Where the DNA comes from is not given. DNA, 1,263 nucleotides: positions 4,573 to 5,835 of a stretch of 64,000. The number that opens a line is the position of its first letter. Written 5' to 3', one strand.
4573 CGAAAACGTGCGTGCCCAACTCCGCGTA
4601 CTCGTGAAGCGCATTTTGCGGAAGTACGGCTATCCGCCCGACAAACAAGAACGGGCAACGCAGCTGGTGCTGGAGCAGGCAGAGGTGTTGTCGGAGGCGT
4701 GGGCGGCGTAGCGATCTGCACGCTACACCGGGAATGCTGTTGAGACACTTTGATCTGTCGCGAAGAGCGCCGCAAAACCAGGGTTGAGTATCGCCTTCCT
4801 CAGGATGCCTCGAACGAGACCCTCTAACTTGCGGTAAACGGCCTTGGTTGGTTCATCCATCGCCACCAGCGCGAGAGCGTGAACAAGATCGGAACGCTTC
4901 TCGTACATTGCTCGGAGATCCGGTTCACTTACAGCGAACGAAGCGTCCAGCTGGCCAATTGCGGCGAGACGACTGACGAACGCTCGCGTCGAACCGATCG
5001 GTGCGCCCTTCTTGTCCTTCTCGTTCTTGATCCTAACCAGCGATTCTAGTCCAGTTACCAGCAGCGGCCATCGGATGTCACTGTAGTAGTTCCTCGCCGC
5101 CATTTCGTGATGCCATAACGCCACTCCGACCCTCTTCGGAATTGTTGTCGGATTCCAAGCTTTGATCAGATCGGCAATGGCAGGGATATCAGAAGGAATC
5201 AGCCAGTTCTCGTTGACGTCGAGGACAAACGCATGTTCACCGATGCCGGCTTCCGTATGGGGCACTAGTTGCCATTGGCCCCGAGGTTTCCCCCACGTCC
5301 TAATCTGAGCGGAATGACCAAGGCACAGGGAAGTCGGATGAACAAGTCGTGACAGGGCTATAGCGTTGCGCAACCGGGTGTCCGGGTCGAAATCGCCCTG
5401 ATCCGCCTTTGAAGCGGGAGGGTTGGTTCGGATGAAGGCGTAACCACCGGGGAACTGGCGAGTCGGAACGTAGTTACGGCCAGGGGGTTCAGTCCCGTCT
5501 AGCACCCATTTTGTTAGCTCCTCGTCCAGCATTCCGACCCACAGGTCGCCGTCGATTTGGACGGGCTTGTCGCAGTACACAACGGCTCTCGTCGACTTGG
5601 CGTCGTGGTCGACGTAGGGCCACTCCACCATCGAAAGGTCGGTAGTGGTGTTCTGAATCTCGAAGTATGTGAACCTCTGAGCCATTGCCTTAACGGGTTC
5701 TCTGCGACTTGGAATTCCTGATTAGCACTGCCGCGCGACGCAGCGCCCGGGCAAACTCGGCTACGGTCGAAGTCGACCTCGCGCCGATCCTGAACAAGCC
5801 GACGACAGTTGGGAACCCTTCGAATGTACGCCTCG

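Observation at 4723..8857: Candidate undescribed four-gene defence operon: Zn-finger/GNAT-like protein, UvrD-type SF1 helicase and two HEPN-motif proteins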

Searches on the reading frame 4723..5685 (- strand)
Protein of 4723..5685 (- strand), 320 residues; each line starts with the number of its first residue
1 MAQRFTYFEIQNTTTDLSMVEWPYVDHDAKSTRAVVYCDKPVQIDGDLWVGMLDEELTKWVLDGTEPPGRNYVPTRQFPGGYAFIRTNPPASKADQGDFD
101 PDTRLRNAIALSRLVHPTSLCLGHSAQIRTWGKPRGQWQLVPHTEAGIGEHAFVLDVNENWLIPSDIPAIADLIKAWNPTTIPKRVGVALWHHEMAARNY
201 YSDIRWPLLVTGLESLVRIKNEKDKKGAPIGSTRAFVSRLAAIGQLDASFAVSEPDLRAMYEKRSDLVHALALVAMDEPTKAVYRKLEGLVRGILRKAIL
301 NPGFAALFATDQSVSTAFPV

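Call 5: search_protein_families(library=pfam, proteins=[window:4723-5685:-], max_evalue=1)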
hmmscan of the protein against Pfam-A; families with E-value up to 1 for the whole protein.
window:4723-5685:- (320 aa): 0 families

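Call 6: search_protein_families(library=padloc, proteins=[window:4723-5685:-], max_evalue=1)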
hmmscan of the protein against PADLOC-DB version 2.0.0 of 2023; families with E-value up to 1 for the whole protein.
window:4723-5685:- (320 aa): 0 families

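Call 7: search_protein_families(library=ncbifam, proteins=[window:4723-5685:-], max_evalue=1)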
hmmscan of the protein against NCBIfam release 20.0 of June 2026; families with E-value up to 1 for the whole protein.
window:4723-5685:- (320 aa): 0 families
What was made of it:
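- On HEPN superfamily (g4 family): No Pfam, PADLOC or NCBIfam hit (calls 5-7).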

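Call 9: find_homologous_proteins(query=window:4723-5685:-)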
Query window:4723-5685:- (320 aa): 21 proteins with E <= 0.001 among 4143 candidates.
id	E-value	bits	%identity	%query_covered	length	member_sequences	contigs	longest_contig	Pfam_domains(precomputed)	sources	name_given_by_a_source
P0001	3.8e-195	665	90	100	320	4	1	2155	-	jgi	jgi:hypothetical protein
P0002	8.3e-188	641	87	100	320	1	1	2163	-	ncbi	-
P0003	3.5e-159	547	74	100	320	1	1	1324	-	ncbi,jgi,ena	-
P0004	1.5e-146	506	71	94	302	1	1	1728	-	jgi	jgi:hypothetical protein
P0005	1.6e-146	506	69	98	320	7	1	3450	-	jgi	-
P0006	6.9e-123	428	60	99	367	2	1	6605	-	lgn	-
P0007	2.6e-119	416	60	98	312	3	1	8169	-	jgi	jgi:hypothetical protein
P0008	7.3e-117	408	56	98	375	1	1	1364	-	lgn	-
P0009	3.8e-114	399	59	94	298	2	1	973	-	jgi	jgi:hypothetical protein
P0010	1.7e-96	341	58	84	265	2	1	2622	-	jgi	jgi:hypothetical protein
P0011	1.4e-76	276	45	96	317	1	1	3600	-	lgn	-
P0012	4.6e-76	274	45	98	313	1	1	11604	-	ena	-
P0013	4.4e-74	268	43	97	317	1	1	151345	-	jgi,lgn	jgi:hypothetical protein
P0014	3.9e-70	255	41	96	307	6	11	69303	-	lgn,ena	-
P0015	3.7e-67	245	41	96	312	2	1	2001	-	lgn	-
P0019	8.0e-35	139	36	85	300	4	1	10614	-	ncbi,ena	-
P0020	2.0e-27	114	32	85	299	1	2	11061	-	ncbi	-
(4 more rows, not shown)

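Call 10: find_encoding_contigs(protein=P0013, flank=8000, max_places=3)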
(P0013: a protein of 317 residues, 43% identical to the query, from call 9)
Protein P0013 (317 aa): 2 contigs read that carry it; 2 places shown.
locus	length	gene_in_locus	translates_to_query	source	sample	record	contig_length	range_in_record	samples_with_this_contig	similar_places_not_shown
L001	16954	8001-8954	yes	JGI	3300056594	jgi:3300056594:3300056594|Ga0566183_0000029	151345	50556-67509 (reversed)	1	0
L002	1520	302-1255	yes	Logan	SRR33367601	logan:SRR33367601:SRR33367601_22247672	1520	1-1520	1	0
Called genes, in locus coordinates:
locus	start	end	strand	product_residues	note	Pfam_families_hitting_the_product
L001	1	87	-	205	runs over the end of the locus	PF13828:DUF4190 (weak)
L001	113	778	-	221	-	-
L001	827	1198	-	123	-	PF14407:Frankia_peptide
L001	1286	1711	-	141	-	PF14407:Frankia_peptide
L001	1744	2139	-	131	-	PF13668:Ferritin_2 (faint), PF02915:Rubrerythrin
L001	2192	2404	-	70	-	-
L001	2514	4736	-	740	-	PF02163:Peptidase_M50 (faint), PF00027:cNMP_binding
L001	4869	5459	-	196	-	-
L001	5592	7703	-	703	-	PF02927:CelD_N, PF00759:Glyco_hydro_9, PF18962:Por_Secre_tail (weak)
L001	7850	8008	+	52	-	-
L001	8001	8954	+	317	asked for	-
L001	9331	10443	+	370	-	PF00583:Acetyltransf_1 (faint)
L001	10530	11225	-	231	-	PF00730:HhH-GPD, PF00633:HHH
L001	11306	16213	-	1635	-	PF02369:Big_1 (faint), PF01835:MG2, PF17791:MG3, PF07703:A2M_BRD, PF00207:A2M, PF07678:TED_complement, PF13243:SQHop_cyclase_C (weak), PF07677:A2M_recep, +3 more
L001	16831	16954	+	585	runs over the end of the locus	PF02554:CstA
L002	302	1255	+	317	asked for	-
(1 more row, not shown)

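Call 11: find_encoding_contigs(protein=P0014, flank=8000, max_places=4)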
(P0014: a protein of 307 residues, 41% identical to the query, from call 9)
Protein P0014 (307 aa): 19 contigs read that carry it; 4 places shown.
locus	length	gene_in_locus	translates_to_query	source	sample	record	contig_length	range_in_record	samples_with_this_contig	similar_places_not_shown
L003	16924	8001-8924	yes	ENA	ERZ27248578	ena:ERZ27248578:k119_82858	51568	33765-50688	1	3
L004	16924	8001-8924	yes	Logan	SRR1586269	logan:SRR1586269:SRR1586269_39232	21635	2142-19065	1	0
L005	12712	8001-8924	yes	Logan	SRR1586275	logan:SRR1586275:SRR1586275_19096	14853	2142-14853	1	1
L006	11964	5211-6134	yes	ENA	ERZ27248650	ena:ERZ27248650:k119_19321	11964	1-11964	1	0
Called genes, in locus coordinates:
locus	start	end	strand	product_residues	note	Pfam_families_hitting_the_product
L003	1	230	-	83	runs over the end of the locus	-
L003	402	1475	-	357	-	PF09994:T6SS_Tle1-like_cat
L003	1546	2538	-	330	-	PF08239:SH3_3 (faint)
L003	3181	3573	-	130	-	PF14462:Prok-E2_E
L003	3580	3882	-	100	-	PF14452:Multi_ubiq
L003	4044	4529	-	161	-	-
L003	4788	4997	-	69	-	-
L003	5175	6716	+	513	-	PF18928:DUF5677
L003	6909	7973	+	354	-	-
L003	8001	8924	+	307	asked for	-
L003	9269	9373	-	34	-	-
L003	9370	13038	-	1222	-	PF15902:Sortilin-Vps10 (faint)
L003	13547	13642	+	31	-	-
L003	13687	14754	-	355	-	-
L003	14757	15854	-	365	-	PF09994:T6SS_Tle1-like_cat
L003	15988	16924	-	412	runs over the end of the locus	-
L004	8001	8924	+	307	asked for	-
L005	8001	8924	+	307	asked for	-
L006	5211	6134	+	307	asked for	-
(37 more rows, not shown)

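Call 12: find_encoding_contigs(protein=P0012, flank=8000, max_places=3)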
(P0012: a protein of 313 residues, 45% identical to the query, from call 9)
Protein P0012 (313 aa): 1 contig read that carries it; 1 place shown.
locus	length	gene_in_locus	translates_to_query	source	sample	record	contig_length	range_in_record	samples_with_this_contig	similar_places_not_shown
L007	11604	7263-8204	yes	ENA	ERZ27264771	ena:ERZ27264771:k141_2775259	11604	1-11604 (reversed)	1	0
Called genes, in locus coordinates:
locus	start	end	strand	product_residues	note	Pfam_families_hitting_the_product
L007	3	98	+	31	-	?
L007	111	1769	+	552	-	PF12161:HsdM_N, PF02384:N6_Mtase, PF01170:UPF0020 (weak), PF02384:N6_Mtase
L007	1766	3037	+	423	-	PF01420:Methylase_S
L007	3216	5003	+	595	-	PF13175:AAA_15 (weak), PF13476:AAA_23 (weak), PF13304:AAA_21, PF13175:AAA_15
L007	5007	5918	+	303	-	-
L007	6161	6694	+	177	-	-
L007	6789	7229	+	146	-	-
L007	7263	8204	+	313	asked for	-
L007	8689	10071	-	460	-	PF21751:DACNV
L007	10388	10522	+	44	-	-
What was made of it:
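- Closest known: Accessory genes embedded in type I R-M loci. Same: One g4 homologue follows hsdM and hsdS in a type I R-M gene row (L007, call 12).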

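Call 13: find_encoding_contigs(protein=P0007, flank=8000, max_places=3)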
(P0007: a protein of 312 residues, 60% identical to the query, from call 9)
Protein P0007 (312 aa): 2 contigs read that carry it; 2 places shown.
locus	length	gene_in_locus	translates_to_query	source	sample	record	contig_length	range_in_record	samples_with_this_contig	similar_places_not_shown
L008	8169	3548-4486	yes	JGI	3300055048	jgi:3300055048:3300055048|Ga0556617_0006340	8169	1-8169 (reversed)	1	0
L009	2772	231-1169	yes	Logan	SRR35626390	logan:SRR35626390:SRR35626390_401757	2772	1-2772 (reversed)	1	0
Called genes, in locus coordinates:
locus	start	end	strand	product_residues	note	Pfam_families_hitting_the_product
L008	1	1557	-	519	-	?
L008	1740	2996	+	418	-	PF01381:HTH_3, PF12844:HTH_19 (weak), PF13560:HTH_31, PF06114:Peptidase_M78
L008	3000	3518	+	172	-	PF11848:DUF3368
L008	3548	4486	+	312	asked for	-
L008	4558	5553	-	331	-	PF06189:5-nucleotidase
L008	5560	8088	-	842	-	PF02384:N6_Mtase (faint), PF07669:Eco57I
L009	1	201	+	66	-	?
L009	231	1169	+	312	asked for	-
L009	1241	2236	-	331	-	PF06189:5-nucleotidase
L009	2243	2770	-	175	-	?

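Call 14: find_encoding_contigs(protein=P0006, flank=8000, max_places=3)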
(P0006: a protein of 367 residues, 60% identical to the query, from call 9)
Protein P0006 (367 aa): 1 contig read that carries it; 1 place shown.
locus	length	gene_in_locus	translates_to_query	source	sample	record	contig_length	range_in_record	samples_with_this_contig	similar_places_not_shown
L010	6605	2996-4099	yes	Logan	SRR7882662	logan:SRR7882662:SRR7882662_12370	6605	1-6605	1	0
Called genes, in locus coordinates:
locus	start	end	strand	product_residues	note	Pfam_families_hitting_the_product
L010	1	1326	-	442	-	?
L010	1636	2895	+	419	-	PF01381:HTH_3, PF12844:HTH_19 (faint), PF13560:HTH_31, PF06114:Peptidase_M78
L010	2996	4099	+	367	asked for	-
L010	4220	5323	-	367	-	PF01661:Macro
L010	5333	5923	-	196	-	PF14487:DarT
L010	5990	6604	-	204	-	?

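Call 15: find_encoding_contigs(protein=P0019, flank=8000, max_places=3)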
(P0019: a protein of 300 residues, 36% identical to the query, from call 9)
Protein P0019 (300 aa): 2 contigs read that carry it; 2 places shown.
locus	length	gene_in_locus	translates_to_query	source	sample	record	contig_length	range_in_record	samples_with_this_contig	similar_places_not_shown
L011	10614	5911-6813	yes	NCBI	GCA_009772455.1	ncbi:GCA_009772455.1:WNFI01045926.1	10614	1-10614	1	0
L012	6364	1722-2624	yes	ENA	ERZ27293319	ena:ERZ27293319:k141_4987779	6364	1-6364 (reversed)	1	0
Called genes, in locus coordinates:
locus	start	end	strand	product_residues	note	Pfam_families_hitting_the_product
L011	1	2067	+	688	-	?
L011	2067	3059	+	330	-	PF00437:T2SSE, PF27713:UCP018868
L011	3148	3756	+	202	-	PF19570:DUF6088, PF13338:AbiEi_4 (weak)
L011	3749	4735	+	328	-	-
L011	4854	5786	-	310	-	PF18860:AbiJ_NTD3, PF14355:Abi_C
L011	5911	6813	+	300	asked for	-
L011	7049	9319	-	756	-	PF00004:AAA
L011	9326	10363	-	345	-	PF03819:MazG (weak)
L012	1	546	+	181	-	?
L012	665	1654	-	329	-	PF18860:AbiJ_NTD3, PF14355:Abi_C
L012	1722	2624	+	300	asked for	-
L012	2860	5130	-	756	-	PF00004:AAA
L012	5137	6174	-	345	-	PF03819:MazG (weak)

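Call 17: find_encoding_contigs(protein=P0001, flank=8000, max_places=3)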
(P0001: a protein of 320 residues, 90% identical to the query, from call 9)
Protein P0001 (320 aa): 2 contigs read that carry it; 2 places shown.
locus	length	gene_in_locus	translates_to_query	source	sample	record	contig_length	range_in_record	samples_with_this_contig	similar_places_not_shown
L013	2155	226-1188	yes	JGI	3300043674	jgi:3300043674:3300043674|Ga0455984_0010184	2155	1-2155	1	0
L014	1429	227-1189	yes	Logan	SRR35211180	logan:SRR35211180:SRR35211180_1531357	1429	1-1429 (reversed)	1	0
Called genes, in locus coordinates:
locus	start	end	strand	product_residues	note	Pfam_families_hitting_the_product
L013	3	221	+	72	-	?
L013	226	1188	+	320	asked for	-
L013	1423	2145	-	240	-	PF08843:AbiEii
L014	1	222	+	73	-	?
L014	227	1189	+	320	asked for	-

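Call 18: find_encoding_contigs(protein=P0002, flank=8000, max_places=3)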
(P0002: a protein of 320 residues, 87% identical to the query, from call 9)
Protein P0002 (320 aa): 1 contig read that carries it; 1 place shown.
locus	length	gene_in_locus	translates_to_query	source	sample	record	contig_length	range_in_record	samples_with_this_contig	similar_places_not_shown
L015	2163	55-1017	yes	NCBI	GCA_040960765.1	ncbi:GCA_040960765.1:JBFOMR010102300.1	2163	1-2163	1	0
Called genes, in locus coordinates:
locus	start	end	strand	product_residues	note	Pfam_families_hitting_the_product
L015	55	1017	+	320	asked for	-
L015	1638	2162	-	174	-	?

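Call 19: find_encoding_contigs(protein=P0005, flank=8000, max_places=3)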
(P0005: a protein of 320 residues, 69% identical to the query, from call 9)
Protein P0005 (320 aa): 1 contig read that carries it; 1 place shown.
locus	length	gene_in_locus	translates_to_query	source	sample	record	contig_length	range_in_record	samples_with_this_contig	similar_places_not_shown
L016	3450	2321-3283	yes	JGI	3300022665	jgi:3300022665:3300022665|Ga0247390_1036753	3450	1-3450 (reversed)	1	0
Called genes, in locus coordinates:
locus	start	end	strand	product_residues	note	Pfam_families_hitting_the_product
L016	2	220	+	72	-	?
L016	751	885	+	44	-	-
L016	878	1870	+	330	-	PF22769:DCD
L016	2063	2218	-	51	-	-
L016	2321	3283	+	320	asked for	-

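Call 46: search_protein_families(library=pfam, proteins=[L003:6909-7973:+], max_evalue=1)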
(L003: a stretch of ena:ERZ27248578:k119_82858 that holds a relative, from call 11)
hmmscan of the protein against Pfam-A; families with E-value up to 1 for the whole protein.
L003:6909-7973:+ (354 aa): 0 families

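Call 53: predict_structure(alignment_id=A3)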
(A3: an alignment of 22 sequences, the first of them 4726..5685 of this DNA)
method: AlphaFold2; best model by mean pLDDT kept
length: 320 residues; sequences in the alignment: 22
mean_pLDDT: 89.3   pTM: 0.89
mean pLDDT of the five models: 89.3, 88.3, 88.1, 87.6, 85.4
residues with pLDDT >= 90: 196; 70-90: 100; 50-70: 22; < 50: 2
segments of 3 or more residues with pLDDT < 50: none
pLDDT, mean of each block of 10 residues (from residue 1): 76 93 86 88 96 90 76 58 92 80 93 92 90 91 76 86 94 95 96 93 93 96 87 95 97 97 79 84 95 98 97 95
secondary structure, 60 per line:
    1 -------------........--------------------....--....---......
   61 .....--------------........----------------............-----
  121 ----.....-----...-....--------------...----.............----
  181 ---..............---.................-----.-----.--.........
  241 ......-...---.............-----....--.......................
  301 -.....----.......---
elements in order: E14-21 E42-45 E48-51 H55-65 E80-87 H104-115 E125-129 E139-142 H164-176 H184-197 H202-217 H232-246 H254-266 H278-300 H302-306 H311-317

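Call 57: fold_search(model_id=the predicted structure, library=pdb)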
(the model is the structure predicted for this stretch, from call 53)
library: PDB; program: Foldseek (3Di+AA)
matches with E <= 10: 259; with E <= 0.001: 0
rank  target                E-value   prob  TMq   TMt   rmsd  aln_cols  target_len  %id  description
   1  8i6o_A                4.3e-01  0.06  0.13  0.14  21.2       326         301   10  Cryo-EM structure of Pseudomonas aeruginosa FtsE(WT)X/EnvC complex in peptidisc (released 2023-06-07)
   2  9lmg_B                4.5e-01  0.04  0.13  0.09  22.4       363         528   11  Crystal structure of LooH (released 2026-01-21)
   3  5jn2                  8.9e-01  0.02  0.11  0.09  22.2       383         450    9  Crystal structure of TgCDPK1 bound to NVPACU106 (released 2016-05-25)
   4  6qyx                  9.4e-01  0.02  0.10  0.10  18.0       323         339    8  p38(alpha) MAP kinase with the activation loop of ERK2 (released 2020-04-01)
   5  9hmn_C                1.0e+00  0.04  0.14  0.16  18.9       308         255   10  CryoEM structure of human 20S proteasome in complex with proteasome inhibitor Salinosporamid A (released 2025-03-05)
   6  7awe_Q                1.0e+00  0.03  0.13  0.15  18.8       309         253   10  HUMAN IMMUNOPROTEASOME 20S PARTICLE IN COMPLEX WITH [(1R)-2-(1-benzofuran-3-yl)-1-{[(1S,2R,4R)-7-oxabicyclo[2.2.1]hept (released 2021-06-09)
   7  7ae9_C                1.1e+00  0.35  0.25  0.45   6.4       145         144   16  Crystal structure of mono-AMPylated HEPN(R46E) toxin in complex with MNT antitoxin (released 2020-12-30)
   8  9eed                  1.2e+00  0.03  0.12  0.13  19.0       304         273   12  The Hanks-type kinase PknS from Xanthomonas citri bound to CHIR-124 (released 2025-11-26)
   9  4yzc_B                1.4e+00  0.04  0.17  0.15  18.7       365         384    9  Crystal structure of pIRE1alpha in complex with staurosporine (released 2015-11-11)
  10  4m66_A                1.4e+00  0.04  0.17  0.19  18.0       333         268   10  Crystal structure of the mouse RIP3 kinase domain (released 2013-10-16)
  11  4bf2_A                1.4e+00  0.02  0.12  0.13  17.9       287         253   11  Crystal Structures of Ask1-inhibitor Complexes (released 2013-07-03)
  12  8olu_C                1.4e+00  0.02  0.11  0.12  20.7       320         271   10  Leishmania tarentolae proteasome 20S subunit in complex with 1-Benzyl-N-(3-(cyclopropylcarbamoyl)phenyl)-6-oxo-1,6-dih (released 2023-08-09)
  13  7ar9_H                1.4e+00  0.03  0.12  0.14  20.0       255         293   14  Cryo-EM structure of Polytomella Complex-I (membrane arm) (released 2021-12-08)
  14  2wnt_A                1.4e+00  0.02  0.11  0.12  18.2       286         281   10  Crystal Structure of the Human Ribosomal protein S6 kinase (released 2009-08-25)
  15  4fg8_B                1.5e+00  0.02  0.10  0.11  19.9       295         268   12  Crystal structure of human calcium/calmodulin-dependent protein kinase I 1-315 in complex with ATP (released 2013-01-23)
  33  7ae2_A                2.4e+00  0.18  0.24  0.44   6.6       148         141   15  Crystal structure of HEPN(H107A-Y109F) toxin in complex with MNT antitoxin (released 2020-12-30)
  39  7ae8_D                2.7e+00  0.20  0.25  0.45   6.6       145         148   14  Crystal structure of HEPN(R102A) toxin (released 2020-12-30)
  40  7ae8_B                2.7e+00  0.20  0.25  0.45   6.6       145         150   14  Crystal structure of HEPN(R102A) toxin (released 2020-12-30)
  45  7ae9_D                2.8e+00  0.18  0.25  0.45   6.4       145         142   16  Crystal structure of mono-AMPylated HEPN(R46E) toxin in complex with MNT antitoxin (released 2020-12-30)
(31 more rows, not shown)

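Call 58: search_solved_structures(query=A3, max_evalue=10)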
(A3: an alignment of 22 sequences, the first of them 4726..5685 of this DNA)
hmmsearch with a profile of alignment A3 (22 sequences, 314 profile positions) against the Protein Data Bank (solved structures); distinct sequences matched with E-value up to 10: 0.
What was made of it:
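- On HEPN superfamily (g4 family): The profile search of PDB sequences finds nothing (call 58).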

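Call 62: find_related_loci(query=A3, collection=viral_contigs, flank=8000)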
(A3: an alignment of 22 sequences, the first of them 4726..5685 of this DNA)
Query A3 (320 aa) in viral_contigs; peptide patterns used: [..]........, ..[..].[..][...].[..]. (x = any residue, [..] = any of these).
13 stretches matched a pattern, but none encodes a relative of the query by tblastn (E <= 1e-3).
